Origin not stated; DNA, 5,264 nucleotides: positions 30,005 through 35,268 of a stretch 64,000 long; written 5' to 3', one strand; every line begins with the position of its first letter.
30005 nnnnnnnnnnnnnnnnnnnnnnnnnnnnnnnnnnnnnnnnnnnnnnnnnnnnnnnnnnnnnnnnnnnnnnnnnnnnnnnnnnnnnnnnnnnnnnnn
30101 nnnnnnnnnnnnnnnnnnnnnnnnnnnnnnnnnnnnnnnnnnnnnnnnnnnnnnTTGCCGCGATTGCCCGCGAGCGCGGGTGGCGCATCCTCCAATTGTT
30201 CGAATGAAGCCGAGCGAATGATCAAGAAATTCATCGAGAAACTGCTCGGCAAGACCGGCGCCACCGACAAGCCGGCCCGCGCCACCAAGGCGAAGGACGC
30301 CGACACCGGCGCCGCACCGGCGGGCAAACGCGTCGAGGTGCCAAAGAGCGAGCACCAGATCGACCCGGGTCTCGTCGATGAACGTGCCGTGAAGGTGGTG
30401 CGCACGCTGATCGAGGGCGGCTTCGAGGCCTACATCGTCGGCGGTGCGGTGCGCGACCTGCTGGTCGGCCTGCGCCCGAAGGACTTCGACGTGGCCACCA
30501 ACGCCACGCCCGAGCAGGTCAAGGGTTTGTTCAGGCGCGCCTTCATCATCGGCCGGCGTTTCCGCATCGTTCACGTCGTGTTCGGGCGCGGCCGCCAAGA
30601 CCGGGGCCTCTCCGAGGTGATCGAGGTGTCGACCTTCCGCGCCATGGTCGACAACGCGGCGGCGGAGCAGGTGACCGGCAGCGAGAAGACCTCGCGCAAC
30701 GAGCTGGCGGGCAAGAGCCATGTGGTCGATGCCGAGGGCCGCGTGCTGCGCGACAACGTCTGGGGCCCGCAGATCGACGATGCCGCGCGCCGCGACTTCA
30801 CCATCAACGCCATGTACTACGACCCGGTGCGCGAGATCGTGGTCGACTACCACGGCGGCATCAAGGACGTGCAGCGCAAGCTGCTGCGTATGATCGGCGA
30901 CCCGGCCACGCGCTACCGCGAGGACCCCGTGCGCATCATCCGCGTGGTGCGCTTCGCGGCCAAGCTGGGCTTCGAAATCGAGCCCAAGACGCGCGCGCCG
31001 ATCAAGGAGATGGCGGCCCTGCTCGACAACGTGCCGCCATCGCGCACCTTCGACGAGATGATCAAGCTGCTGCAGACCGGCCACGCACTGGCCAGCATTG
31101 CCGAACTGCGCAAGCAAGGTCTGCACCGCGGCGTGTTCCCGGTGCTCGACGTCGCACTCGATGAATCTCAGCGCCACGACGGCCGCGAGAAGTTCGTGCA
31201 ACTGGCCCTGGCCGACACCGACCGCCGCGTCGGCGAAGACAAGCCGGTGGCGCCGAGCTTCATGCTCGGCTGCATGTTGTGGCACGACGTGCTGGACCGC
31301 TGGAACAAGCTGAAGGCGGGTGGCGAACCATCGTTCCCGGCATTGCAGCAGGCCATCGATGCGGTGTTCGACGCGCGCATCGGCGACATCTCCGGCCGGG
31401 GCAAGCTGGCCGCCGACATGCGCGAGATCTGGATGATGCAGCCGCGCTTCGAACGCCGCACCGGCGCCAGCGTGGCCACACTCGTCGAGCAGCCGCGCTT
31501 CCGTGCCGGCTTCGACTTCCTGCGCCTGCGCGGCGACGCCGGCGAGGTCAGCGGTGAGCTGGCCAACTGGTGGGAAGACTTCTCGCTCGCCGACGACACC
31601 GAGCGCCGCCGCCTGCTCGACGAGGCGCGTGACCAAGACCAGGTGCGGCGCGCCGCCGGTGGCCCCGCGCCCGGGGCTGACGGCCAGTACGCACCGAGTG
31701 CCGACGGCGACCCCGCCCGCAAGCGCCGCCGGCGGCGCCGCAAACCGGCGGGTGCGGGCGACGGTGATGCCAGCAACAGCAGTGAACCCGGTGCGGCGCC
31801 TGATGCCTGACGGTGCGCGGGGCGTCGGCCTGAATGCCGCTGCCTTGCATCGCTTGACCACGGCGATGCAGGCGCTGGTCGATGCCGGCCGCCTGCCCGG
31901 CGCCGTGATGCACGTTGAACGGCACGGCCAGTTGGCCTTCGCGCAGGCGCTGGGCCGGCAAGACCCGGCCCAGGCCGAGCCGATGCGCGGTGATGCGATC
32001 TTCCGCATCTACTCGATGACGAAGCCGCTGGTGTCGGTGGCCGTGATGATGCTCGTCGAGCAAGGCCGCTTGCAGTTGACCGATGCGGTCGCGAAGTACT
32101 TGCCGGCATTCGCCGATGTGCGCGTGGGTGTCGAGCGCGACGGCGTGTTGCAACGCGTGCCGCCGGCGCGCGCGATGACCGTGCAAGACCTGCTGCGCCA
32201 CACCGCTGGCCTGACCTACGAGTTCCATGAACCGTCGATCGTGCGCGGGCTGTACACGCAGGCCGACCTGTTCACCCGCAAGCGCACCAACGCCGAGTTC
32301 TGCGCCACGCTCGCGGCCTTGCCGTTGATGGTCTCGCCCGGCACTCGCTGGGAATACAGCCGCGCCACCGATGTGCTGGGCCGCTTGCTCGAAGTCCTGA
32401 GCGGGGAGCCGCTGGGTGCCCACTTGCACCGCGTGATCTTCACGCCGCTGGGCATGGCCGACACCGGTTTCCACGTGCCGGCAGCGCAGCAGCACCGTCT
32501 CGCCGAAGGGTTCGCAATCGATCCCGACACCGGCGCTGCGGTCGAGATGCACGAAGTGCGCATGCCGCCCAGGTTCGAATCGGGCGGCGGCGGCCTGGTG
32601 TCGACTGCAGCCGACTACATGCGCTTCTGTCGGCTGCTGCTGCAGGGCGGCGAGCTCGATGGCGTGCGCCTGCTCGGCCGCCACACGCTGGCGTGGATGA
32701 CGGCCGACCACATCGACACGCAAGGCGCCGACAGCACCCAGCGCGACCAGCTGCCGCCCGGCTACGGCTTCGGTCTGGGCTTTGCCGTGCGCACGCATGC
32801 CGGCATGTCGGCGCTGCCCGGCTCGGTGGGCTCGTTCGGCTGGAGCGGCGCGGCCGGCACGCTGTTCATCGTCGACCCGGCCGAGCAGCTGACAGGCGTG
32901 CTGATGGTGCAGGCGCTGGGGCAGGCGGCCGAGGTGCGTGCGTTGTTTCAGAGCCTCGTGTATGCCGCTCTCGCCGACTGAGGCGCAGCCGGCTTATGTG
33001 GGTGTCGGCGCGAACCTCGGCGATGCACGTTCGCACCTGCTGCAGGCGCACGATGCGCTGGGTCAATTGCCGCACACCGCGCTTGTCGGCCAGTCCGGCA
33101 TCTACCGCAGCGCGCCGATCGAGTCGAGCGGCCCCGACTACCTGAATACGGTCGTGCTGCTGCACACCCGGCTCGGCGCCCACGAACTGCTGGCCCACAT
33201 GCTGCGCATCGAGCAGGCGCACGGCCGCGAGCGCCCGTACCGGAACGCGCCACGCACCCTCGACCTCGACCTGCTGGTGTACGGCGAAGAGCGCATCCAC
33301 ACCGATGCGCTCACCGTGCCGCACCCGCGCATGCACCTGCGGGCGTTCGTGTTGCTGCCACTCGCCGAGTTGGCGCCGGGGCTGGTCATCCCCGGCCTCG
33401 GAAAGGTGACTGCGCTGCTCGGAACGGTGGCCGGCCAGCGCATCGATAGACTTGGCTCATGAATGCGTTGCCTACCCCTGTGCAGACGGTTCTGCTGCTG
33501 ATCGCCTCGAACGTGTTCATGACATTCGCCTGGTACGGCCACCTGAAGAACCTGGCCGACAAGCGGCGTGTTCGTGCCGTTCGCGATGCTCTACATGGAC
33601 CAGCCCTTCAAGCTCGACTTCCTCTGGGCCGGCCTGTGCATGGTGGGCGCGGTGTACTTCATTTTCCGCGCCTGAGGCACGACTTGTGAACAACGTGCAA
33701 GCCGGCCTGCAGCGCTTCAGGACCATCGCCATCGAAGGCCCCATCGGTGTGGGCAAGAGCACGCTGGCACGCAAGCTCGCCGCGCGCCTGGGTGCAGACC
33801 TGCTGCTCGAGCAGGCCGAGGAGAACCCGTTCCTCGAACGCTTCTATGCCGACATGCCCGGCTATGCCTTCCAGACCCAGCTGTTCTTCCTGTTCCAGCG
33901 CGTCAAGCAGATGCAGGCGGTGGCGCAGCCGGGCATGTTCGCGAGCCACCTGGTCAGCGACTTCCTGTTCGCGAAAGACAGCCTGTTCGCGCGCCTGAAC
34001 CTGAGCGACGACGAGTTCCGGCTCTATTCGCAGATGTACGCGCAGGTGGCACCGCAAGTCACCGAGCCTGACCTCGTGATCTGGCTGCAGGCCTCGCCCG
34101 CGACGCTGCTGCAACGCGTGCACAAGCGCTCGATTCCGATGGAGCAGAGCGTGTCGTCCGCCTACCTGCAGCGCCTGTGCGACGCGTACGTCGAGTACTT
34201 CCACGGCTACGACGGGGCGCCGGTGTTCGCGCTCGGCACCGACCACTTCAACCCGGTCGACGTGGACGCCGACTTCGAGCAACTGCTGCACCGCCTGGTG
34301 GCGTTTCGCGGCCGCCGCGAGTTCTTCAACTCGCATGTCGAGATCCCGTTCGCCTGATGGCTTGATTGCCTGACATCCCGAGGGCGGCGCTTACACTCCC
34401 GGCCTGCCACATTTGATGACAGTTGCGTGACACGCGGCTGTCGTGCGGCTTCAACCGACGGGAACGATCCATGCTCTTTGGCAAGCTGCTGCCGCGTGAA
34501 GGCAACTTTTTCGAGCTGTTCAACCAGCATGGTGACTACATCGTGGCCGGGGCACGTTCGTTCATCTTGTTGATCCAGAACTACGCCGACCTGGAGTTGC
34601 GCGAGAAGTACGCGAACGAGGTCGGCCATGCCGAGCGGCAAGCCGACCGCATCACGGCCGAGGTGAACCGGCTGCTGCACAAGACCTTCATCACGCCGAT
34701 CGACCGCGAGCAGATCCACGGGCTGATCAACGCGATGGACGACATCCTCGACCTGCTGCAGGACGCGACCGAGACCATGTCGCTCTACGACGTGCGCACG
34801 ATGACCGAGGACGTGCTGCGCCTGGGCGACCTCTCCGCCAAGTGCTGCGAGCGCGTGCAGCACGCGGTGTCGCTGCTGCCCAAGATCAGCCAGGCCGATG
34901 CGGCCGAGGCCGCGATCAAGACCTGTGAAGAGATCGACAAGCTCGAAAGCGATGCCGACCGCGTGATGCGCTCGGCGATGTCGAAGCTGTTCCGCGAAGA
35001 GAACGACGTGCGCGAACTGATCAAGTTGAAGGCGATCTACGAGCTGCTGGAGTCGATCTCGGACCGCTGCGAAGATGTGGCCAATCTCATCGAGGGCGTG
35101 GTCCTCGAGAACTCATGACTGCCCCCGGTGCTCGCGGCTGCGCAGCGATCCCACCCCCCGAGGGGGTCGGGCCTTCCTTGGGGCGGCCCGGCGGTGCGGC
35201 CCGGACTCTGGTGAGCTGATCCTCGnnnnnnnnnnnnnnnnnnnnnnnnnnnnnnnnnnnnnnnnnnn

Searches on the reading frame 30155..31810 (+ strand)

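Call 68: search_protein_families(library=pfam, proteins=[window:30155-31810:+], max_evalue=0.000001)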
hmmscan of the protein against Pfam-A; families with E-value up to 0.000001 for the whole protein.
window:30155-31810:+ (551 aa): 3 families
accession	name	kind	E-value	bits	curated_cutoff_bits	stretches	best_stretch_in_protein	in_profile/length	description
PF12626.12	PolyA_pol_arg_C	-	6.3e-36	123.4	22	1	390-529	2-118/119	Polymerase A arginine-rich C-terminus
PF01743.26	PolyA_pol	-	1.6e-32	112.9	23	1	92-245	1-126/126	Poly A polymerase head domain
PF12627.12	PolyA_pol_RNAbd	-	3.8e-21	75.1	22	1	272-334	1-63/64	Probable RNA and SrmB- binding site of polymerase A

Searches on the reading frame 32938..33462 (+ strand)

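Call 68: search_protein_families(library=pfam, proteins=[window:32938-33462:+], max_evalue=0.000001)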
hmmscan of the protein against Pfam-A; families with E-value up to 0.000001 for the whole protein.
window:32938-33462:+ (174 aa): 1 family
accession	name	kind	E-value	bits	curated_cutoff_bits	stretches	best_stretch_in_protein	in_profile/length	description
PF01288.25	HPPK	-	1.1e-35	122.9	25.7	1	20-147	1-116/116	7,8-dihydro-6-hydroxymethylpterin-pyrophosphokinase (HPPK)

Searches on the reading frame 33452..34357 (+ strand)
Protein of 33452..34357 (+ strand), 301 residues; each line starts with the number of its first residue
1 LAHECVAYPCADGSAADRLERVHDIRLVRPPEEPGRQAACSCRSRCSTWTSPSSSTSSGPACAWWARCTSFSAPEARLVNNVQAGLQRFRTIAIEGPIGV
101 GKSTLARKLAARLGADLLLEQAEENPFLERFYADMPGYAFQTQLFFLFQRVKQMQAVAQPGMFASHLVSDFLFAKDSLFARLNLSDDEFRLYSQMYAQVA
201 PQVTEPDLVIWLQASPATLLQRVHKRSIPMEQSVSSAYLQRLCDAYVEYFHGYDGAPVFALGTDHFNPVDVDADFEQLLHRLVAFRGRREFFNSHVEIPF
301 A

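Call 68: search_protein_families(library=pfam, proteins=[window:33452-34357:+], max_evalue=0.000001)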
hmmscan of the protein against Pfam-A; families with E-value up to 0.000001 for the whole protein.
window:33452-34357:+ (301 aa): 3 families
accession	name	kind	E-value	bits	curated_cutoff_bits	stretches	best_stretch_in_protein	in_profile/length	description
PF01712.25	dNK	-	3.9e-34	118.6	27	1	92-280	1-196/203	Deoxynucleoside kinase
PF13238.12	AAA_18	-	7.9e-08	33.2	29.4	0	92-114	1-23/128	AAA domain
PF13671.12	AAA_33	-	1.5e-07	32.3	27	0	93-244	3-138/143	AAA domain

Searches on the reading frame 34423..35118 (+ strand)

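Call 68: search_protein_families(library=pfam, proteins=[window:34423-35118:+], max_evalue=0.000001)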
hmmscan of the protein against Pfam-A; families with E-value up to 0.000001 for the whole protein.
window:34423-35118:+ (231 aa): 1 family
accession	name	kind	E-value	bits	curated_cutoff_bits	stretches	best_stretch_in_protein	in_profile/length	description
PF01865.21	PhoU_div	-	8.7e-32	110.7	24.4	1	20-228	4-213/214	Protein of unknown function DUF47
